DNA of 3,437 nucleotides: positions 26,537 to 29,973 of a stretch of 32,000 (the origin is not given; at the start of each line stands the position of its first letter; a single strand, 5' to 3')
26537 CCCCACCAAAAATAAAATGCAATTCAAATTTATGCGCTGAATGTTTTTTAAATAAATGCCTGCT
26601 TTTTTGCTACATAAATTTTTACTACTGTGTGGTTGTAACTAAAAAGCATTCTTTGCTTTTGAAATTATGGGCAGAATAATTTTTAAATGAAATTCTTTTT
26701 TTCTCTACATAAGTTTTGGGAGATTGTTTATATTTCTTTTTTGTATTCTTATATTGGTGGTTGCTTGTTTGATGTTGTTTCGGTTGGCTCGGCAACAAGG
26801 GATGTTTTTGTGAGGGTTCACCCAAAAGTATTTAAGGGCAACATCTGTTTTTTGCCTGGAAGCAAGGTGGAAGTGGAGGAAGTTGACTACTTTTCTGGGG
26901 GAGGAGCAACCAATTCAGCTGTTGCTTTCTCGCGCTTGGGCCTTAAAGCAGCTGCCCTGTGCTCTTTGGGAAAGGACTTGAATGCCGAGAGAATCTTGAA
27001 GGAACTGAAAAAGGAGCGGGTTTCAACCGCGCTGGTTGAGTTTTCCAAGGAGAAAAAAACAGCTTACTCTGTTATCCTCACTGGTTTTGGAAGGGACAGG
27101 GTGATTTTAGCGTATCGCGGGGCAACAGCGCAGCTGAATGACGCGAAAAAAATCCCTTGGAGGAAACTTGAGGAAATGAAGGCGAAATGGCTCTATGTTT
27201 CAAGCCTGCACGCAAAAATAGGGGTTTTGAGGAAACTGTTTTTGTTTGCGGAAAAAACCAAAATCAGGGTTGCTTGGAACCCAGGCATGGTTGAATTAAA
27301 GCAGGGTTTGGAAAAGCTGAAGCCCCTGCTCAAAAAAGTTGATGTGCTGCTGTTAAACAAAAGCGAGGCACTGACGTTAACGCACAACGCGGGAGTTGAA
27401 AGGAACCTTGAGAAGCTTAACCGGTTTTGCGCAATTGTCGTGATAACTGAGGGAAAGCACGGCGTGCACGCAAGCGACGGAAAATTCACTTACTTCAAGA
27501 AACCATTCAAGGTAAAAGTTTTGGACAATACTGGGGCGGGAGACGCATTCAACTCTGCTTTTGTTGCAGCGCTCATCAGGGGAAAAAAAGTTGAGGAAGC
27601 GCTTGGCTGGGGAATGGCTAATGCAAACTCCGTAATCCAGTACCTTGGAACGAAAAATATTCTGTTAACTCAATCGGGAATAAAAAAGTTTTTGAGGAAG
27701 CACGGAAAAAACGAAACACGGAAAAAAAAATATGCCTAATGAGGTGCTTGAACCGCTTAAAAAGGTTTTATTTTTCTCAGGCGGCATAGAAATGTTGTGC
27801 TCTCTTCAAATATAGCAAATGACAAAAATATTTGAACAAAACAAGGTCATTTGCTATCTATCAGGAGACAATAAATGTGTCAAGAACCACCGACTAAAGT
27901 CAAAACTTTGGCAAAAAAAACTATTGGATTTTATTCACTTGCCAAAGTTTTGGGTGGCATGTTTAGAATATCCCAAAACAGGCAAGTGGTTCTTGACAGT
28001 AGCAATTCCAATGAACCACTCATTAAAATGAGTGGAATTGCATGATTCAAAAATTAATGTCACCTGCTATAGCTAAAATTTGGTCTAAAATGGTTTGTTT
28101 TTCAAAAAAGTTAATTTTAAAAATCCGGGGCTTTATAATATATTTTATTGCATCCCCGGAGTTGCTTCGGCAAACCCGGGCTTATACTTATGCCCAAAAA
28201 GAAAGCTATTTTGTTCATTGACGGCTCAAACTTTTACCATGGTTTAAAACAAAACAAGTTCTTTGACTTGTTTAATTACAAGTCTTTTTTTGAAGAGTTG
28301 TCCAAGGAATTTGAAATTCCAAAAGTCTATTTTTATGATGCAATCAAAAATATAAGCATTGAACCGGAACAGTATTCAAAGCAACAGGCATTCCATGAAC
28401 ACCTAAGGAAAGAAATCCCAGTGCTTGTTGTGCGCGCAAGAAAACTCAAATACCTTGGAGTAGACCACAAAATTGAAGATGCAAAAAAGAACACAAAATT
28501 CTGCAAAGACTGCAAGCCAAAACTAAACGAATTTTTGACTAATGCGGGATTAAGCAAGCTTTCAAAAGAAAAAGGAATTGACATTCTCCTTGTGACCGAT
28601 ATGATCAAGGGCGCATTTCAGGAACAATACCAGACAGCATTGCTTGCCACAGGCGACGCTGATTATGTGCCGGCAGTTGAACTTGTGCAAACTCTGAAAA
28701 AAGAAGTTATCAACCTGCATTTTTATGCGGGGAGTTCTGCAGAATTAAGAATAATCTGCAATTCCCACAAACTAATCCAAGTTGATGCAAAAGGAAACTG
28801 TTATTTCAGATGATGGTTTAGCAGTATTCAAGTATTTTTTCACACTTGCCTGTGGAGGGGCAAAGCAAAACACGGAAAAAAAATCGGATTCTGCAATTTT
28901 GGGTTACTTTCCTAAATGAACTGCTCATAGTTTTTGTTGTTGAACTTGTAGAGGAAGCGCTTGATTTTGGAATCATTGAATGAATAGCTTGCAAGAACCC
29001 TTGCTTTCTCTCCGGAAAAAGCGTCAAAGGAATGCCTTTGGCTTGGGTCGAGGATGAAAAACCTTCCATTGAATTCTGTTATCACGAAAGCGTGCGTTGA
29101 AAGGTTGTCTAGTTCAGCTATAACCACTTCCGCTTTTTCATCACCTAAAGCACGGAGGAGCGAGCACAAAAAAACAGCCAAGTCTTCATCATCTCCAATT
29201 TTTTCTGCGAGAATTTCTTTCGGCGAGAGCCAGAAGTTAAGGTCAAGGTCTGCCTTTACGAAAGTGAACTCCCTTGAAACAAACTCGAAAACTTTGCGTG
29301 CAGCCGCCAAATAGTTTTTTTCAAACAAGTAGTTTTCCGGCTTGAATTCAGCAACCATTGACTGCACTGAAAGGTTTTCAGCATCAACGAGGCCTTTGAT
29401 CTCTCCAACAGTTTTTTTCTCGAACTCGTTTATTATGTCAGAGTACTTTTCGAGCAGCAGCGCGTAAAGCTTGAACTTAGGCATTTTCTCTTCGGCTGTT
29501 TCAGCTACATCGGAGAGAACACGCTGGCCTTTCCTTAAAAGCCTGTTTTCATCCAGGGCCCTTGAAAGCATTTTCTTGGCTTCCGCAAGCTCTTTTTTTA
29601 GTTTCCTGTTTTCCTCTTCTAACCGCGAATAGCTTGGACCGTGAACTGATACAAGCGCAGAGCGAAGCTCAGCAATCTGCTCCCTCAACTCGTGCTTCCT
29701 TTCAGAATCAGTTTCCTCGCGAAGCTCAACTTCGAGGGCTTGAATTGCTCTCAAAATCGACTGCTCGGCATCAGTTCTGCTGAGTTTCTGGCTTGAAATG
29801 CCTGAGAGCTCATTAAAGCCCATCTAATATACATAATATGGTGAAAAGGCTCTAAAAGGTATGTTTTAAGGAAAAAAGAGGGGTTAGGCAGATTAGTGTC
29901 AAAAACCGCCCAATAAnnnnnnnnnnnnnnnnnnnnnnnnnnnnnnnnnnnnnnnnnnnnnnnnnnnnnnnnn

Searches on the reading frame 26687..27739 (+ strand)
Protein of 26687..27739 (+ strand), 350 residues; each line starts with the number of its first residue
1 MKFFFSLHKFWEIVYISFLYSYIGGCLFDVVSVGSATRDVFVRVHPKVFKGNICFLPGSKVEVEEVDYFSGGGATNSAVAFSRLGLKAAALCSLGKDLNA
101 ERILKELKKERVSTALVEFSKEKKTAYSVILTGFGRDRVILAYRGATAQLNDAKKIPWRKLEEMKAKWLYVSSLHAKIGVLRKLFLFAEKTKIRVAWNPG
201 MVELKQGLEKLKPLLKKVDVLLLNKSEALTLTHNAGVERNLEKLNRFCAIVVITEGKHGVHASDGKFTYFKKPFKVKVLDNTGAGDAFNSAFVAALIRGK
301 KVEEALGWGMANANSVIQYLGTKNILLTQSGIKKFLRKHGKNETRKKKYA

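Call 6: search_protein_families(library=pfam, proteins=[window:26687-27736:+], max_evalue=0.01)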
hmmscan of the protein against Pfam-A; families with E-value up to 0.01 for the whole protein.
window:26687-27736:+ (350 aa): 2 families
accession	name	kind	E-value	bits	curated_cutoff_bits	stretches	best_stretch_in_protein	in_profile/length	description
PF00294.29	PfkB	-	1.8e-45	156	25.8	1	29-325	3-298/302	pfkB family carbohydrate kinase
PF08543.17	Phos_pyr_kin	-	1.5e-05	24.9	27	1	208-317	109-232/246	Phosphomethylpyrimidine kinase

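Call 13: find_encoding_contigs(protein=window:26687-27739:+, flank=10000, max_places=6)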
Protein window:26687-27739:+ (350 aa): 10 contigs read that carry it; 6 places shown.
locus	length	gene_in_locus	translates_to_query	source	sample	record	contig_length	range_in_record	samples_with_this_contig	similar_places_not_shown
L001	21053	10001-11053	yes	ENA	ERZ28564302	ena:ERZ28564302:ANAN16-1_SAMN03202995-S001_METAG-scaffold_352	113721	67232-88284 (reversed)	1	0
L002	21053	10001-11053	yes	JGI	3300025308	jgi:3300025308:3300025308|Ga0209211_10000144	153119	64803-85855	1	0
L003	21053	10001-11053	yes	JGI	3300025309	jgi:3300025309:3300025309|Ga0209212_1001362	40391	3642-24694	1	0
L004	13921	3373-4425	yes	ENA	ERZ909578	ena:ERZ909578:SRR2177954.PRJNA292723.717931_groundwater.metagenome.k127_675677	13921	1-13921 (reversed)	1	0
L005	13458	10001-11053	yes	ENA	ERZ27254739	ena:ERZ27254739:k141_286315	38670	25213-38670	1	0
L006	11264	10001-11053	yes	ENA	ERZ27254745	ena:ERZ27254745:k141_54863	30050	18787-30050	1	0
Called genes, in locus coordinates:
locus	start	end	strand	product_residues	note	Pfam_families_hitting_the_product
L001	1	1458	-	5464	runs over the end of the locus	PF00041:fn3 (faint), PF00354:Pentaxin (faint), PF13385:Laminin_G_3, PF09294:Interfer-bind (faint), PF07705:CARDB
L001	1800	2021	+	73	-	PF10049:DUF2283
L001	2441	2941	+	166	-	PF01850:PIN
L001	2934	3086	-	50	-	-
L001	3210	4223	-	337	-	-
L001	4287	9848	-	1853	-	-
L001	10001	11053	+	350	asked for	PF00294:PfkB, PF08543:Phos_pyr_kin (weak)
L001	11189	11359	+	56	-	-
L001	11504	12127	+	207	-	PF01936:NYN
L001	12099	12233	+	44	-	-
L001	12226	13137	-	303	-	PF05235:CHAD (faint), PF04473:DUF553 (weak), PF24656:CEPT76_peptidase (weak)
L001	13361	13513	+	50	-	-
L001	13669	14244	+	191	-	-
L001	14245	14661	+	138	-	-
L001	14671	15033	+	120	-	-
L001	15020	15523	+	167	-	-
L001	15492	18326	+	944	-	PF08309:LVIVD (faint), PF00092:VWA, PF13519:VWA_2, PF13768:VWA_3 (weak), PF07705:CARDB (weak)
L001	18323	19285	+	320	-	-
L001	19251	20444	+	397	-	-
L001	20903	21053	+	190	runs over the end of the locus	-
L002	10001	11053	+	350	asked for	PF00294:PfkB, PF08543:Phos_pyr_kin (weak)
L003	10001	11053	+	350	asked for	PF00294:PfkB, PF08543:Phos_pyr_kin (weak)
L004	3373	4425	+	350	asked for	PF00294:PfkB, PF08543:Phos_pyr_kin (weak)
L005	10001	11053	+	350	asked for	PF00294:PfkB, PF08543:Phos_pyr_kin (weak)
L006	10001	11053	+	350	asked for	PF00294:PfkB, PF08543:Phos_pyr_kin (weak)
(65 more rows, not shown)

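Call 22: find_related_loci(query=window:26687-27736:+, collection=genome_contigs, flank=10000)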
Query window:26687-27736:+ (350 aa) in genome_contigs; peptide patterns used: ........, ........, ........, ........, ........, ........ (x = any residue, [..] = any of these).
68 stretches matched a pattern, but none encodes a relative of the query by tblastn (E <= 1e-3).

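Call 74: search_protein_families(library=pfam, proteins=[L001:15492-18323:+, L001:18323-19282:+, L001:19251-20441:+], max_evalue=0.01)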
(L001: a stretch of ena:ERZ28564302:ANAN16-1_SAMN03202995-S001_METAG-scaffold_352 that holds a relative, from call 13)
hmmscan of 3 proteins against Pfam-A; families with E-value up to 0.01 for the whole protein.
L001:15492-18323:+ (944 aa): 5 families
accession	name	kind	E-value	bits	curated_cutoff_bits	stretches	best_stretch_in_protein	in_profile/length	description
PF08309.17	LVIVD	-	6.6e-23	80.2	20.2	3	449-489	2-42/42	LVIVD repeat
PF00092.34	VWA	-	6.7e-21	75.7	23.8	1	562-714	15-173/174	von Willebrand factor type A domain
PF13519.12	VWA_2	-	1.5e-12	48.5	27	1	562-654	19-106/107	von Willebrand factor type A domain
PF13768.12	VWA_3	-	7e-06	26.6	27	1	604-702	59-155/155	von Willebrand factor type A domain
PF07705.17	CARDB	-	7.1e-06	26.6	22.7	1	820-920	2-96/101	CARDB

L001:18323-19282:+ (320 aa): 0 families

L001:19251-20441:+ (397 aa): 1 family
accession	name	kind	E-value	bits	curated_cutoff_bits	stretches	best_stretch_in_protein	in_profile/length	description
PF16389.11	DUF4998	-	0.0044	17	29.1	0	319-391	33-105/199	Domain of unknown function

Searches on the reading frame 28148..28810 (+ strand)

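Call 6: search_protein_families(library=pfam, proteins=[window:28148-28810:+], max_evalue=0.01)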
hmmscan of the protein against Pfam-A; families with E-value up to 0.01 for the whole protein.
window:28148-28810:+ (221 aa): 1 family
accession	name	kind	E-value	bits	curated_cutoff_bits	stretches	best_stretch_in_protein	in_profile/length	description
PF01936.24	NYN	-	7.4e-17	62.6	24.2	1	20-205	2-139/145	NYN domain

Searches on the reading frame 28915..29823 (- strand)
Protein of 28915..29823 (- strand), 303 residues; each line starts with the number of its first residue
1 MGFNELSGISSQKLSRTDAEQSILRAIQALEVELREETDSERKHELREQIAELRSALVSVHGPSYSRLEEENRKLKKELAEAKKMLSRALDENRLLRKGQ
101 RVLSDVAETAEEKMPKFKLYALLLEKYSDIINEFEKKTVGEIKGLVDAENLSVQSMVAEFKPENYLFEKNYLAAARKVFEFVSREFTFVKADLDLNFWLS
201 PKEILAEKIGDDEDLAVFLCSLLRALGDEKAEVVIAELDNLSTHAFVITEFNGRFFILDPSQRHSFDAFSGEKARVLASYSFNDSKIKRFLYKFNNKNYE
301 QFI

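Call 6: search_protein_families(library=pfam, proteins=[window:28915-29823:-], max_evalue=0.01)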
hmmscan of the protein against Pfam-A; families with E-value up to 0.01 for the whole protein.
window:28915-29823:- (303 aa): 4 families
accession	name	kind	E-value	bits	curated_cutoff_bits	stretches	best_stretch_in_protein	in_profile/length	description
PF04473.18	DUF553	-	3.8e-07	30.1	20.5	1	167-260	11-113/140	Transglutaminase-like domain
PF24656.1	CEPT76_peptidase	-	5.7e-07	30.2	27.8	1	197-268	2-77/121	CEP76 peptidase-like domain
PF05235.19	CHAD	-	9e-06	26.3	25.6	1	23-105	6-85/228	CHAD domain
PF01841.26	Transglut_core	-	0.00065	20.4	23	1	170-228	13-70/108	Transglutaminase-like superfamily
